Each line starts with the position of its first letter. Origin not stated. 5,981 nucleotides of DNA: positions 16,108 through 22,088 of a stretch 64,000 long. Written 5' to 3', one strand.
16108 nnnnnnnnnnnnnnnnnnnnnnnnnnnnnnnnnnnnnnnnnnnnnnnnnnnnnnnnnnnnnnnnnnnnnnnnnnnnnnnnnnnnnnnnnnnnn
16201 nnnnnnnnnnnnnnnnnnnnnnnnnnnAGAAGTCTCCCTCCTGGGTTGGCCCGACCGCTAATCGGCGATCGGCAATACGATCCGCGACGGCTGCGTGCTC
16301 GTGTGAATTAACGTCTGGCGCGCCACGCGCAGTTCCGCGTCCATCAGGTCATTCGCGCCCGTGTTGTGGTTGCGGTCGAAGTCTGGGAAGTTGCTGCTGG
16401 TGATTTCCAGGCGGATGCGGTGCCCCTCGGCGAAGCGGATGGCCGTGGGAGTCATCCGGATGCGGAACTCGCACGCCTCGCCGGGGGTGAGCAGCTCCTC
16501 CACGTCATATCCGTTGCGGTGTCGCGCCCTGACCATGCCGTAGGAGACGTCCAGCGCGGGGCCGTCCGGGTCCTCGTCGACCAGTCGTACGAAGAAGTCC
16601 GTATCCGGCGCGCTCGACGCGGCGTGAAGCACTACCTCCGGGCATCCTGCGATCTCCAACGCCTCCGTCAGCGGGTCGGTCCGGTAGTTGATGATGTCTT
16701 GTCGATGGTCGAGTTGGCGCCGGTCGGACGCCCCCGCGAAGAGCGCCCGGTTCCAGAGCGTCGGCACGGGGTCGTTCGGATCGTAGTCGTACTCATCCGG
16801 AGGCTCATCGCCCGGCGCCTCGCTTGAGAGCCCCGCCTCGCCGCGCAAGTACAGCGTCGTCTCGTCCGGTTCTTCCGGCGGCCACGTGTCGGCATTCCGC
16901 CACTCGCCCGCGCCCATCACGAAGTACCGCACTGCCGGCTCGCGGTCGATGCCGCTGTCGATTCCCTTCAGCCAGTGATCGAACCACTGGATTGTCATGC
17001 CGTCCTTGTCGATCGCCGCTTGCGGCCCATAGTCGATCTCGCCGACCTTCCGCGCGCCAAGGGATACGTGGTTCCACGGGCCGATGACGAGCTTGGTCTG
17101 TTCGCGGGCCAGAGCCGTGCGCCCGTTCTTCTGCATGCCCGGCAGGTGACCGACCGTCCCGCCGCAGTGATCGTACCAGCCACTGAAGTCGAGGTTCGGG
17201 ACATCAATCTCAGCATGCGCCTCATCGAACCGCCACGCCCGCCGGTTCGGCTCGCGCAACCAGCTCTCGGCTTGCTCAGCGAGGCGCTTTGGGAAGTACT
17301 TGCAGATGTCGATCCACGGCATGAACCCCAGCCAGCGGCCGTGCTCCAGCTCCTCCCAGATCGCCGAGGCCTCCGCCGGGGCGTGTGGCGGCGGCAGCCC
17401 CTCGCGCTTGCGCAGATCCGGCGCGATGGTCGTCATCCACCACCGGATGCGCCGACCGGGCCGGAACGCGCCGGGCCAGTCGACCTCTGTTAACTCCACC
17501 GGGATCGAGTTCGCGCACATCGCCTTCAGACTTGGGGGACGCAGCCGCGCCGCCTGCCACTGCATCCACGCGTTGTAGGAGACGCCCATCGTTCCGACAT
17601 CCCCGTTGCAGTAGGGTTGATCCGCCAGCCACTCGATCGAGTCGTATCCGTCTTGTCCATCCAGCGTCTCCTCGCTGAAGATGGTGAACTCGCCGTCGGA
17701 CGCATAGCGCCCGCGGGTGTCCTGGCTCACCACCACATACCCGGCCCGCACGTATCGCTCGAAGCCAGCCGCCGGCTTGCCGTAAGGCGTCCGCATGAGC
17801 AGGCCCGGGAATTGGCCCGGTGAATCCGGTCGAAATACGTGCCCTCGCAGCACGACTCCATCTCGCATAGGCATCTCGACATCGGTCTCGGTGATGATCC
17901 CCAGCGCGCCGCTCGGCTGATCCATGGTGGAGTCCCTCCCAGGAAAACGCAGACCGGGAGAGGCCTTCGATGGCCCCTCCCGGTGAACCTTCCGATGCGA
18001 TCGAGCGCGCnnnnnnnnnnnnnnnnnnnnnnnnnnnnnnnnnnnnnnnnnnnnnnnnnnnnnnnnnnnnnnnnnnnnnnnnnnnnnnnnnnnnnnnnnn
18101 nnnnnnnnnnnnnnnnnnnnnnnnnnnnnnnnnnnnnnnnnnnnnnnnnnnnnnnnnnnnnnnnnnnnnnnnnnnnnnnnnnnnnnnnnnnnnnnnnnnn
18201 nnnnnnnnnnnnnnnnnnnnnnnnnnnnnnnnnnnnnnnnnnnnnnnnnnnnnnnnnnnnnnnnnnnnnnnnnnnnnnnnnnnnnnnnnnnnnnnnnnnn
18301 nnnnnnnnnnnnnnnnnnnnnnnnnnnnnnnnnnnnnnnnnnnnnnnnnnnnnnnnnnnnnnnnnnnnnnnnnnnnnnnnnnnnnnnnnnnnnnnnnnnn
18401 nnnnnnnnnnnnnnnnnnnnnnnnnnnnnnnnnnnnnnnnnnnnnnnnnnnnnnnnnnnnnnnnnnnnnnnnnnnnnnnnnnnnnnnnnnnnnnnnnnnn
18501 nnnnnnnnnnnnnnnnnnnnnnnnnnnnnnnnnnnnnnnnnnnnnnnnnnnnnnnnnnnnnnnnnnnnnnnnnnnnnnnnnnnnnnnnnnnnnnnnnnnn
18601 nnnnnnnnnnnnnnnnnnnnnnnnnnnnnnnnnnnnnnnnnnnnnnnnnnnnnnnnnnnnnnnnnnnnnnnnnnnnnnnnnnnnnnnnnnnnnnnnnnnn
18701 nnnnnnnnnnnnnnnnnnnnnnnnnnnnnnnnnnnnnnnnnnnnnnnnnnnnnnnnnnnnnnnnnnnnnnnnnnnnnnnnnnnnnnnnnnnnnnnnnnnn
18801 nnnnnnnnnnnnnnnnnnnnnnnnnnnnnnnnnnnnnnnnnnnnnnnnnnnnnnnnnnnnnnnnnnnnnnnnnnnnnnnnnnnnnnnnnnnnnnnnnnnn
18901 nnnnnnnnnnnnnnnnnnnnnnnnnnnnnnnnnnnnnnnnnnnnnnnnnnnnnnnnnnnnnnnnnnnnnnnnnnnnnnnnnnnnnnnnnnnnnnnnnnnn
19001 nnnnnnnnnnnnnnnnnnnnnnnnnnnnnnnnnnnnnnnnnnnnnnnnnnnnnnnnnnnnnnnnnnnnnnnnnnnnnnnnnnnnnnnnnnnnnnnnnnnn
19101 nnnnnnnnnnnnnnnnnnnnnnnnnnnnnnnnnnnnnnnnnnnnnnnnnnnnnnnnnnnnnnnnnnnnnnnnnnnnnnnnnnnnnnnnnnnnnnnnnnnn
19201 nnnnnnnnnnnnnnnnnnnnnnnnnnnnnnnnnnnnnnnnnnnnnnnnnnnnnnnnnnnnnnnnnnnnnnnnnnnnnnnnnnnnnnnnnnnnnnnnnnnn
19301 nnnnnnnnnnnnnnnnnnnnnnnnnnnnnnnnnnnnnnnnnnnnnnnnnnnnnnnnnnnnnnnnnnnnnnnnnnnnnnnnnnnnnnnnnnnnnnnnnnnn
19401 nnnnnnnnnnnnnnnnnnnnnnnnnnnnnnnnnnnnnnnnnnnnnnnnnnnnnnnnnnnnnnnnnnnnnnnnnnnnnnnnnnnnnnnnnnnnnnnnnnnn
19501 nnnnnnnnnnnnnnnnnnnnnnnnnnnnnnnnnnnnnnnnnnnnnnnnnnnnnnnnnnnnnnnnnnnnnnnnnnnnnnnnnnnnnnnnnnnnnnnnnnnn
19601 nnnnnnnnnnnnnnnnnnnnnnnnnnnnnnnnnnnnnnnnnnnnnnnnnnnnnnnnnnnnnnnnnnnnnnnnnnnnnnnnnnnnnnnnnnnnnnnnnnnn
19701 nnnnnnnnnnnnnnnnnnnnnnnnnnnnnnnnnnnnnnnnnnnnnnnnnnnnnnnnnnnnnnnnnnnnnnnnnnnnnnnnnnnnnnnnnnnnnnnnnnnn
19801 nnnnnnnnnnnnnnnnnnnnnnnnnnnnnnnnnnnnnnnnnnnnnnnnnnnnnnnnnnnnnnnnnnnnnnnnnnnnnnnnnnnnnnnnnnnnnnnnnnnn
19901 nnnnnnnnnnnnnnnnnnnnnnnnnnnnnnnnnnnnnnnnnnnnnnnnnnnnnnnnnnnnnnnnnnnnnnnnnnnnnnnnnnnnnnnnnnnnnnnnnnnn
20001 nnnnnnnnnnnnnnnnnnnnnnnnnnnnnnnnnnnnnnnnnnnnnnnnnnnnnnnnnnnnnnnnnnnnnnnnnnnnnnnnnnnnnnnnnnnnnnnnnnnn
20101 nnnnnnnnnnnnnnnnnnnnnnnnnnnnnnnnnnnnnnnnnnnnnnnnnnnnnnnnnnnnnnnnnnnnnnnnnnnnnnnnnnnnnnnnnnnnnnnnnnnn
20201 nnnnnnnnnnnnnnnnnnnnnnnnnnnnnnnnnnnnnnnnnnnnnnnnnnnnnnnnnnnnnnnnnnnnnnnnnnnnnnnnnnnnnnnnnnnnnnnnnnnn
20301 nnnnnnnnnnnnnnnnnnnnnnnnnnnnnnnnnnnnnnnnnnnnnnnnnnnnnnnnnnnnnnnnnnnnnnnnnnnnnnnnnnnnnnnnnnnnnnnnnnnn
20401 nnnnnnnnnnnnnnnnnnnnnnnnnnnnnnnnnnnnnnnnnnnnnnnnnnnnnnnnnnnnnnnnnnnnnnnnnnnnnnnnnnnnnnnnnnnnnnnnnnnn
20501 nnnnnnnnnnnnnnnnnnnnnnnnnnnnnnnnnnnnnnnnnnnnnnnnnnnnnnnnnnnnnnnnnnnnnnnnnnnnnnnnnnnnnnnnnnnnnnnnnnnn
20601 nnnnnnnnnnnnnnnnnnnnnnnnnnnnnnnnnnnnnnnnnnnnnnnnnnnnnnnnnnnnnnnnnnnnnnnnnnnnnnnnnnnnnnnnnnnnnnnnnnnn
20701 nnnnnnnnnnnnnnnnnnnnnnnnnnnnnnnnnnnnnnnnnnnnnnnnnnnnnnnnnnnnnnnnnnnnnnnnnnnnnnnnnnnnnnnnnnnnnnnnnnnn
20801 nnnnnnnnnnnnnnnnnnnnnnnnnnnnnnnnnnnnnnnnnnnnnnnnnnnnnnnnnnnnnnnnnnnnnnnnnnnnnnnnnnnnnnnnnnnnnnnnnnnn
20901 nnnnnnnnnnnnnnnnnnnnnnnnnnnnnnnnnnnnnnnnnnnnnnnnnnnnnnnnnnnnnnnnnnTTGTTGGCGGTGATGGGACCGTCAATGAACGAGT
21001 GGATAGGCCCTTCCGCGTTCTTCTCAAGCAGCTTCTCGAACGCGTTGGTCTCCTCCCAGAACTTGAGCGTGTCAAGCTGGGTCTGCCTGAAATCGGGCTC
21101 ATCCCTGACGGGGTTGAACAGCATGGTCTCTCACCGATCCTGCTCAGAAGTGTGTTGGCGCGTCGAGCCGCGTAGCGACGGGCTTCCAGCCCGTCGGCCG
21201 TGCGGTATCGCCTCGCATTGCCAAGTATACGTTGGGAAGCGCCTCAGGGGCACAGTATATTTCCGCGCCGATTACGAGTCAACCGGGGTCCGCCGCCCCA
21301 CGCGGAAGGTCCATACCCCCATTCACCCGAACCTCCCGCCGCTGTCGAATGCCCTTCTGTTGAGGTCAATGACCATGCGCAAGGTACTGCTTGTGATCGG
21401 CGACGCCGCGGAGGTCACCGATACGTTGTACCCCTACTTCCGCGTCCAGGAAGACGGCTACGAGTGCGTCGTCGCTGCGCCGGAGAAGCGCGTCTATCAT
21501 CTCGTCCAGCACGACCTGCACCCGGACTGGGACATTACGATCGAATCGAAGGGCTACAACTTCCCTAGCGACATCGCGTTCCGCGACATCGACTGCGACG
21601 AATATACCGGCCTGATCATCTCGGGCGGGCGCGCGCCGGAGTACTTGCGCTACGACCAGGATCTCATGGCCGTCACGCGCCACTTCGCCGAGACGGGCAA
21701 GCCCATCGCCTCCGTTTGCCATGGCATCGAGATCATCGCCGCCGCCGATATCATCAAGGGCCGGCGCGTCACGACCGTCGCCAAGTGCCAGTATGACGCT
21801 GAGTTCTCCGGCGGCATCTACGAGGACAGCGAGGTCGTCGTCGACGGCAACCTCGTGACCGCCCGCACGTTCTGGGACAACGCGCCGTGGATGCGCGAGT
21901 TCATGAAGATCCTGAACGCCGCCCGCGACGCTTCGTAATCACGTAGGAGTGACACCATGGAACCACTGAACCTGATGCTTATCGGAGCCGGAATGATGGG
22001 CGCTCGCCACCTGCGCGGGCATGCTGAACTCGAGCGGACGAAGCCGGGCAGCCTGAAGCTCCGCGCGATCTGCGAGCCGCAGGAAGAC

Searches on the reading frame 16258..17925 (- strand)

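Call 12: search_protein_families(library=pfam, proteins=[window:16258-17925:-], max_evalue=0.001)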
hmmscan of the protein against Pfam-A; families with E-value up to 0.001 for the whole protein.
window:16258-17925:- (555 aa): 2 families
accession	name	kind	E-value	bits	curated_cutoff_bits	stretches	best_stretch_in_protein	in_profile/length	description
PF08530.16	PepX_C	-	3.8e-45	154.9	22.5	1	325-549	2-216/217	X-Pro dipeptidyl-peptidase C-terminal non-catalytic domain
PF02129.25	Peptidase_S15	-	1.5e-41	143.3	23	1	22-287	1-261/262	X-Pro dipeptidyl-peptidase (S15 family)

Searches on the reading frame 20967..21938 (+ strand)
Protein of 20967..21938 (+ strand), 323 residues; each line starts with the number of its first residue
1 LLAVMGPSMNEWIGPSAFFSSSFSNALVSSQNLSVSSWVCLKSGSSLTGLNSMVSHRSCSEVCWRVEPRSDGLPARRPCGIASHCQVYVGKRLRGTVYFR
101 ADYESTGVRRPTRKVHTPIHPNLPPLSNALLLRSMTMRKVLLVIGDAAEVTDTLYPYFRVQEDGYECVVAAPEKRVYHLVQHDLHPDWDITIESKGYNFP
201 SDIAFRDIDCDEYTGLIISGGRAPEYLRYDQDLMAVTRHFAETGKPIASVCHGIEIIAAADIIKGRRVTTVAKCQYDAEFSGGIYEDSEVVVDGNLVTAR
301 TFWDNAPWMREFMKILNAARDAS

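Call 12: search_protein_families(library=pfam, proteins=[window:20967-21938:+], max_evalue=0.001)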
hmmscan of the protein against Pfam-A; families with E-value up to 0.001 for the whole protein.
window:20967-21938:+ (323 aa): 1 family
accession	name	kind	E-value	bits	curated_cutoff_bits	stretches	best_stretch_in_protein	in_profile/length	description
PF01965.30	DJ-1_PfpI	-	8.8e-34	117.1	26.6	1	138-314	1-164/165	DJ-1/PfpI family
